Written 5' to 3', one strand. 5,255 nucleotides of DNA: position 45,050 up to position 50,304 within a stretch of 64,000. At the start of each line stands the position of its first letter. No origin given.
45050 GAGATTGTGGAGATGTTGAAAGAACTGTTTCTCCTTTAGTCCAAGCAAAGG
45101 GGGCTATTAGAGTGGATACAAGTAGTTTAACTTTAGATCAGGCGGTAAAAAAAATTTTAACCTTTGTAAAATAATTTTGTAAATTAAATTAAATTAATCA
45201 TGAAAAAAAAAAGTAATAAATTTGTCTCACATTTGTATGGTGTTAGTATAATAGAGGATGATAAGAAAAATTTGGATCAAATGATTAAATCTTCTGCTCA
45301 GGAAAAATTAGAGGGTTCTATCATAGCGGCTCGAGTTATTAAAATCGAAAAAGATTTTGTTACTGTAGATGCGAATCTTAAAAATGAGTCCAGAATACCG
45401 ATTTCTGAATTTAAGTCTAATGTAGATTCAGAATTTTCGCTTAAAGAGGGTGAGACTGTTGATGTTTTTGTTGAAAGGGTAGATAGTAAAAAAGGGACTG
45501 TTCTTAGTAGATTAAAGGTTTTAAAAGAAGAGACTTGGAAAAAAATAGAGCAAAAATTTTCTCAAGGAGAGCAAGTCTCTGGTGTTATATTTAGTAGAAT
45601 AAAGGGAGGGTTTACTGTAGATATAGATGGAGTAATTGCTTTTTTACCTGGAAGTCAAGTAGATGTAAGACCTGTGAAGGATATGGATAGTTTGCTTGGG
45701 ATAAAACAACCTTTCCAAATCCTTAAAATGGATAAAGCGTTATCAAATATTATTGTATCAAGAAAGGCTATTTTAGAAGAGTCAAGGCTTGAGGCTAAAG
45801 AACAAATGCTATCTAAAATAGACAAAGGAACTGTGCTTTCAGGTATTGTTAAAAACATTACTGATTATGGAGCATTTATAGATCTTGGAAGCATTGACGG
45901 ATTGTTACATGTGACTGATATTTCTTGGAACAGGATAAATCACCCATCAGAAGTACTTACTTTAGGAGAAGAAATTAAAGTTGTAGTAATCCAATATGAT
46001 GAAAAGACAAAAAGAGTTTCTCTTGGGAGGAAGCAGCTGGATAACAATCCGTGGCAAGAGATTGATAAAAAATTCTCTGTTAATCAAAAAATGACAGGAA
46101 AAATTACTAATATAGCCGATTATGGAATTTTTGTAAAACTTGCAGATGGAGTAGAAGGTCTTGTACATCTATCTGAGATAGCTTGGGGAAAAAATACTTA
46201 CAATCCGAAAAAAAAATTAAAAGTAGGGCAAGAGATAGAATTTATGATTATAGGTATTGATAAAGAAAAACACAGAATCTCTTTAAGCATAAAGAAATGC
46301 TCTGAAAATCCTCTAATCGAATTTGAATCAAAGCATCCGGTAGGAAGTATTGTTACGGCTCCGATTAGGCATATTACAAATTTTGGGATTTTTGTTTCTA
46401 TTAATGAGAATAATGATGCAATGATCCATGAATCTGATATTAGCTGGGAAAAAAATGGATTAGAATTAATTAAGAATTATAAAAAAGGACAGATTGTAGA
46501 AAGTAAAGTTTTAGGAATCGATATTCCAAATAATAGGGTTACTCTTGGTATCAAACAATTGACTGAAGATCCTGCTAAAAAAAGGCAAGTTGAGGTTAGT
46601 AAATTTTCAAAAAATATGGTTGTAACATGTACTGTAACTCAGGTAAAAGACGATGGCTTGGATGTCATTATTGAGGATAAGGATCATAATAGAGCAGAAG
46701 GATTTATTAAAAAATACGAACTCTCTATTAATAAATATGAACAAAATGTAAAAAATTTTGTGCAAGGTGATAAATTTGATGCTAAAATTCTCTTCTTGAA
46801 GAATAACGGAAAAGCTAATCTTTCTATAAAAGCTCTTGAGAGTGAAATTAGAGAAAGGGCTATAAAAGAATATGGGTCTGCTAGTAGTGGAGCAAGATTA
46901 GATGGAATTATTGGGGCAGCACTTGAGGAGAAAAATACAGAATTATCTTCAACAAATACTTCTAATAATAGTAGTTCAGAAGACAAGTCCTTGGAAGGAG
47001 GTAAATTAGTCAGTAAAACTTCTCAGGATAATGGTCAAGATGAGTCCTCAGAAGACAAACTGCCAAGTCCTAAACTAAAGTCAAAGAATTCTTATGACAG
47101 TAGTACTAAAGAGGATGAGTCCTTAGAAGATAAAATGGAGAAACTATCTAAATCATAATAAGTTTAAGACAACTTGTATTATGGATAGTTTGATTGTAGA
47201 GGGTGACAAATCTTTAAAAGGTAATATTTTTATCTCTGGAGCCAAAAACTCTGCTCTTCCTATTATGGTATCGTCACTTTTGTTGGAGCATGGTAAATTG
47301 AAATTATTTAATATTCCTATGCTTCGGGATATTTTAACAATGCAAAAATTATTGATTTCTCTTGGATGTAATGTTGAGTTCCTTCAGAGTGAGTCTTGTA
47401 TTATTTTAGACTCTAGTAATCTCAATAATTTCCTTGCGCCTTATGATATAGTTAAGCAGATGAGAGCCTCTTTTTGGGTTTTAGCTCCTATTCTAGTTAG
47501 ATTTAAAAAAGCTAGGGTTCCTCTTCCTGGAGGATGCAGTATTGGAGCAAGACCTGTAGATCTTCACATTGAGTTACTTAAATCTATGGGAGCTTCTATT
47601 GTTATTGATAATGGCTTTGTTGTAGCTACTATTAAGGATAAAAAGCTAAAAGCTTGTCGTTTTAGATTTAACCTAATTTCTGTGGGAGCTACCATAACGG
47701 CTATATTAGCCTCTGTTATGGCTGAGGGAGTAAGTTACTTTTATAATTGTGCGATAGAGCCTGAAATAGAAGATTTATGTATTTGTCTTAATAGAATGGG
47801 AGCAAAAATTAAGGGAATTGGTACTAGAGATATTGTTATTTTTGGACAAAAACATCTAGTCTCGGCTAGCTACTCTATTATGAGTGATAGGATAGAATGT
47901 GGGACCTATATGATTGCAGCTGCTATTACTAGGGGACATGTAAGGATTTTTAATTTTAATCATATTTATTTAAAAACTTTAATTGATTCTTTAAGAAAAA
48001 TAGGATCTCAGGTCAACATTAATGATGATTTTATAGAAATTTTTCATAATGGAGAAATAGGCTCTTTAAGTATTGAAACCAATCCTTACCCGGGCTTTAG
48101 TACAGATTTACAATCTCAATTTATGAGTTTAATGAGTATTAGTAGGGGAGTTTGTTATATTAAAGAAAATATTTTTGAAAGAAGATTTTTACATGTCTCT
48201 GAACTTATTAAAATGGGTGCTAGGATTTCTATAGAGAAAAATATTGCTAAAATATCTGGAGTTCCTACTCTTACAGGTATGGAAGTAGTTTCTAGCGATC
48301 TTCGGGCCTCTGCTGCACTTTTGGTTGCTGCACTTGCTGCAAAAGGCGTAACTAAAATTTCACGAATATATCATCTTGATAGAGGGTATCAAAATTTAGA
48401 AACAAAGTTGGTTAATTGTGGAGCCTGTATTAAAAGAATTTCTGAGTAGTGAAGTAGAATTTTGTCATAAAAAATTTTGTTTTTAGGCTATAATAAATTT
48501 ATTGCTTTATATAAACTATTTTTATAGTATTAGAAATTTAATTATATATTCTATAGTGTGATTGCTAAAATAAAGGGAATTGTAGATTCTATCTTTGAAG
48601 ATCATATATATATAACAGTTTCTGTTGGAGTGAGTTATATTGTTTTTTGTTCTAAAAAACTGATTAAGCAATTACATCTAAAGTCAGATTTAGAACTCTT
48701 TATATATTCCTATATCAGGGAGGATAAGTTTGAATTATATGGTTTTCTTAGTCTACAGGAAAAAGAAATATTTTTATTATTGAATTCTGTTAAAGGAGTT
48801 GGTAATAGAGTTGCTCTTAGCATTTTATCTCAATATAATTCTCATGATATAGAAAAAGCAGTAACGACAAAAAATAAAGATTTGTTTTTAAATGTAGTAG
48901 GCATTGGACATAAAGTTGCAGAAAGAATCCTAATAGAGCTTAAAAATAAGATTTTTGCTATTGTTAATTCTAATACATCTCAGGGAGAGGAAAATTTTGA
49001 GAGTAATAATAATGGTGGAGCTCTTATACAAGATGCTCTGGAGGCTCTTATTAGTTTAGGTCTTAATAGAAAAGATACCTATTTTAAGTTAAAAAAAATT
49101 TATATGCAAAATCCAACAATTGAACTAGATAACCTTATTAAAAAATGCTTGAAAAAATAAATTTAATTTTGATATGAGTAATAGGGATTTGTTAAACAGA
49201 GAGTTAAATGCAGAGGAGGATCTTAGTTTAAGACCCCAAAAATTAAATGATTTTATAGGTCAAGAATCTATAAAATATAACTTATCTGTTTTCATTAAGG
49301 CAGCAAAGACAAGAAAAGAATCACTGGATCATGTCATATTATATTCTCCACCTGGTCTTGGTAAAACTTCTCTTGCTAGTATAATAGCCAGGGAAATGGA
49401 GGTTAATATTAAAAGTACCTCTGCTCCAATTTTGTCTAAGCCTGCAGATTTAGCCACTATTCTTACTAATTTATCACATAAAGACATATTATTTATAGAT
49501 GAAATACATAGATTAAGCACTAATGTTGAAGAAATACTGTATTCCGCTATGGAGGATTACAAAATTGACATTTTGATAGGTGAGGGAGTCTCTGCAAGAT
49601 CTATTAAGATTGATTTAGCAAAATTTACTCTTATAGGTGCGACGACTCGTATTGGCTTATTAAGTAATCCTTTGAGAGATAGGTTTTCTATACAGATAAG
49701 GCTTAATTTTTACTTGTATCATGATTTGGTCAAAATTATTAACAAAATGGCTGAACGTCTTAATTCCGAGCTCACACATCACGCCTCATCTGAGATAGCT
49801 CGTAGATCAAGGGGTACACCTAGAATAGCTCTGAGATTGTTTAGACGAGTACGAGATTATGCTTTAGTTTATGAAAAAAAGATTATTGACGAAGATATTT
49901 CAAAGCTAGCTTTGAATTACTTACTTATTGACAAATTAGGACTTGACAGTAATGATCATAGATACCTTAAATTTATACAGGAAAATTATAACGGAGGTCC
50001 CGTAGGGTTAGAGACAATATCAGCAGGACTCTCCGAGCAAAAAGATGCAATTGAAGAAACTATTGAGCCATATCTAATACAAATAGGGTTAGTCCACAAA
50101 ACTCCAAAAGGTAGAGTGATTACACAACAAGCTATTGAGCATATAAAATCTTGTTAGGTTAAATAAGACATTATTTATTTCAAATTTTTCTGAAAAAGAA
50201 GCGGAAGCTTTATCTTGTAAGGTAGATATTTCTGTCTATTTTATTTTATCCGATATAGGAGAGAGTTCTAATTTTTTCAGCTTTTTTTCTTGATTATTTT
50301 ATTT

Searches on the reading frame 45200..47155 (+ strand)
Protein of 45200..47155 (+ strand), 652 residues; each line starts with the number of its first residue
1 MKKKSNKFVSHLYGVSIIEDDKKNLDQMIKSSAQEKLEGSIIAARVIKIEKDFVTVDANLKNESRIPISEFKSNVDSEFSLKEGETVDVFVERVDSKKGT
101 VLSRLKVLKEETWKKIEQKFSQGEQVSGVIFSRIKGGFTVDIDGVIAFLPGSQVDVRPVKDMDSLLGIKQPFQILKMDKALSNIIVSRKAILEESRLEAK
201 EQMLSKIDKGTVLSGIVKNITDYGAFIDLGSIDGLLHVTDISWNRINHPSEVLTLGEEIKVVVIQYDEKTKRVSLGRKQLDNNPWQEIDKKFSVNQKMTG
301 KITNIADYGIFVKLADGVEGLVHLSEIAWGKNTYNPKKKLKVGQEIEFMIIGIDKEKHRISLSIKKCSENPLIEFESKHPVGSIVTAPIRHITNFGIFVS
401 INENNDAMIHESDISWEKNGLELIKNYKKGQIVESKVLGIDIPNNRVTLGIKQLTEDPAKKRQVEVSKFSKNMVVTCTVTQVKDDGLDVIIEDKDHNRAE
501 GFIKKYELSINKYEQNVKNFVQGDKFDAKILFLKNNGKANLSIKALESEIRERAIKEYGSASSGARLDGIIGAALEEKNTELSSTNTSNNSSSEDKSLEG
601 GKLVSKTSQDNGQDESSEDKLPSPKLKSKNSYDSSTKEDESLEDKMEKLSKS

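Call 17: search_protein_families(library=ncbifam, proteins=[window:45200-47155:+], max_evalue=0.00001)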
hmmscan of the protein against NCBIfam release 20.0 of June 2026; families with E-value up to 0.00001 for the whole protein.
window:45200-47155:+ (652 aa): 30 families (the best 25 are shown)
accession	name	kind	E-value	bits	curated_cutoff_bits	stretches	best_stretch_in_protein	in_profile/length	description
NF004955.0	PRK06299.1-5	equivalog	1.9e-196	653.6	878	1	22-580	9-564/566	30S ribosomal protein S1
NF004952.0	PRK06299.1-2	equivalog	8.1e-185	615.5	524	1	19-575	27-578/580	30S ribosomal protein S1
TIGR00717.1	rpsA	equivalog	3.3e-173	576.9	577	1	29-544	7-516/516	30S ribosomal protein S1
NF004954.0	PRK06299.1-4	equivalog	1.3e-166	555.1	727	1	31-578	11-555/560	30S ribosomal protein S1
NF004953.0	PRK06299.1-3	equivalog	1.8e-150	502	720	1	14-576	21-559/580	30S ribosomal protein S1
NF004951.0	PRK06299.1-1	equivalog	4.1e-147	490.9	918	1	34-556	16-532/556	30S ribosomal protein S1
NF000907.0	PRK00087.1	equivalog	7.3e-147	490.4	624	3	20-371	284-639/671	bifunctional 4-hydroxy-3-methylbut-2-enyl diphosphate reductase/30S ribosomal protein S1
NF005208.0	PRK06676.1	equivalog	1e-122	409.9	368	2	29-370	7-353/391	30S ribosomal protein S1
NF004956.0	PRK06299.1-6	equivalog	3.3e-96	323.1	711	1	19-559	11-538/554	30S ribosomal protein S1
NF010379.0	PRK13806.1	equivalog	2.6e-90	303.4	648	2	31-402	23-400/491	30S ribosomal protein S1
NF005911.0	PRK07899.1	equivalog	5.7e-90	302.3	691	2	23-328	24-327/486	30S ribosomal protein S1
NF005639.0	PRK07400.1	equivalog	1.9e-48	165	460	2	38-296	31-283/318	30S ribosomal protein S1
NF040579.1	S1_dom_CvfD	subfamily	2.3e-47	159.9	117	3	293-371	2-79/113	CvfD/Ygs/GSP13 family RNA-binding post-transcriptional regulator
NF005973.0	PRK08059.1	equivalog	4.2e-47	159.3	148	3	291-371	4-83/123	S1 domain-containing post-transcriptional regulator GSP13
NF008805.1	PRK11824.1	equivalog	4e-35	121.3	471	3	286-366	604-682/683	polyribonucleotide nucleotidyltransferase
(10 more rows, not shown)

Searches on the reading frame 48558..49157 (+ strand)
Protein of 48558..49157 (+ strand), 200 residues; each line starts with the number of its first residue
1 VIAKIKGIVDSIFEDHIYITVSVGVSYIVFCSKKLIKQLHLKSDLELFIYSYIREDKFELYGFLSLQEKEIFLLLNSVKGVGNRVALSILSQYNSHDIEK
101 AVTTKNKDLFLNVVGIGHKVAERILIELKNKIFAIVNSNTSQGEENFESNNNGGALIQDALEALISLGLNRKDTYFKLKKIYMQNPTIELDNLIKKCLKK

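Call 83: search_protein_families(library=pfam, proteins=[window:48558-49157:+], max_evalue=0.001)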
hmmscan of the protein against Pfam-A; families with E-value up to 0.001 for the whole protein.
window:48558-49157:+ (200 aa): 3 families
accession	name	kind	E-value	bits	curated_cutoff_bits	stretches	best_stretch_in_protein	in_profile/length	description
PF01330.27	RuvA_N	-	4.2e-14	52.8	23.6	1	1-62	1-61/61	RuvA N terminal domain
PF14520.12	HHH_5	-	1e-09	39.2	27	1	72-129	1-56/57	Helix-hairpin-helix domain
PF07499.19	RuvA_C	-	1.6e-05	25.8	24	1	157-199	3-44/47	RuvA, C-terminal domain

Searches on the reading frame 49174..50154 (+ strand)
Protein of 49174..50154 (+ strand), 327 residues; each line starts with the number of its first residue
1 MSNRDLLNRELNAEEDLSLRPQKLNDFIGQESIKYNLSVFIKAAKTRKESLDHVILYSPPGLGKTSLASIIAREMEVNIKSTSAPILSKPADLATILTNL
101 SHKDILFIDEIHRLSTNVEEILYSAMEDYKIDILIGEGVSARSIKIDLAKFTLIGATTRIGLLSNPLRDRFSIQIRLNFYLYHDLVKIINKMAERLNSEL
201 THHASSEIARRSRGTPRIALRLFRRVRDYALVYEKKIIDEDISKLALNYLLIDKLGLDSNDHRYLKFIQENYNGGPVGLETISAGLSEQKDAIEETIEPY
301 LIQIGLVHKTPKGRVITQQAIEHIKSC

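Call 16: search_protein_families(library=ncbifam, proteins=[window:49174-50154:+], max_evalue=0.00001)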
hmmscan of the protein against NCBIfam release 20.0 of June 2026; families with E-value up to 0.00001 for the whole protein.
window:49174-50154:+ (327 aa): 17 families
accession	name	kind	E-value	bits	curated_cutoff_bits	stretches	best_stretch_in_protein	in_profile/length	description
NF000868.0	PRK00080.1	equivalog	8.5e-144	478.5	282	1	12-325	12-325/330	Holliday junction branch migration DNA helicase RuvB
TIGR00635.1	ruvB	equivalog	1.9e-133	444.2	299.05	1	22-325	1-304/305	Holliday junction branch migration DNA helicase RuvB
NF009880.0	PRK13341.1-1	equivalog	2.3e-14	52.7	891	1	19-245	12-220/599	AAA family ATPase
TIGR02903.1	spore_lon_C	equivalog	2.1e-12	46.3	678.8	0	16-75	145-199/615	Lon family ATP-dependent protease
NF009883.0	PRK13341.1-4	equivalog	8.1e-12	43.8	668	1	18-131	24-141/729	AAA family ATPase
NF009882.0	PRK13341.1-3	equivalog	3.4e-11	42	1197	1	17-137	22-145/734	AAA family ATPase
NF009881.0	PRK13341.1-2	equivalog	3.9e-11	41.6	651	1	18-136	21-142/736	AAA family ATPase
NF003229.0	PRK04195.1-5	equivalog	4e-11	42.3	280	1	20-79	12-72/413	replication factor C large subunit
TIGR02902.1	spore_lonB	equivalog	8.6e-10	37.8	723.3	0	19-79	59-114/531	ATP-dependent protease LonB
TIGR02397.1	dnaX_nterm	equivalog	1.1e-09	38.1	250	1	19-110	8-93/355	DNA polymerase III subunit gamma/tau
NF011523.0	PRK14962.1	equivalog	1.1e-08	34.3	576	0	20-108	9-91/474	DNA polymerase III subunits gamma and tau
NF001679.0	PRK00440.1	equivalog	1.5e-08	34.1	303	1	20-75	13-63/322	replication factor C small subunit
NF003226.0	PRK04195.1-1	equivalog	2.8e-08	33.2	588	1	18-96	7-85/405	replication factor C large subunit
TIGR03922.1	T7SS_EccA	equivalog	7.3e-07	28.1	466.65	0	165-208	436-479/557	type VII secretion AAA-ATPase EccA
NF003230.0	PRK04195.1-6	equivalog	1.2e-06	27.5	441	1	20-79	9-67/494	replication factor C large subunit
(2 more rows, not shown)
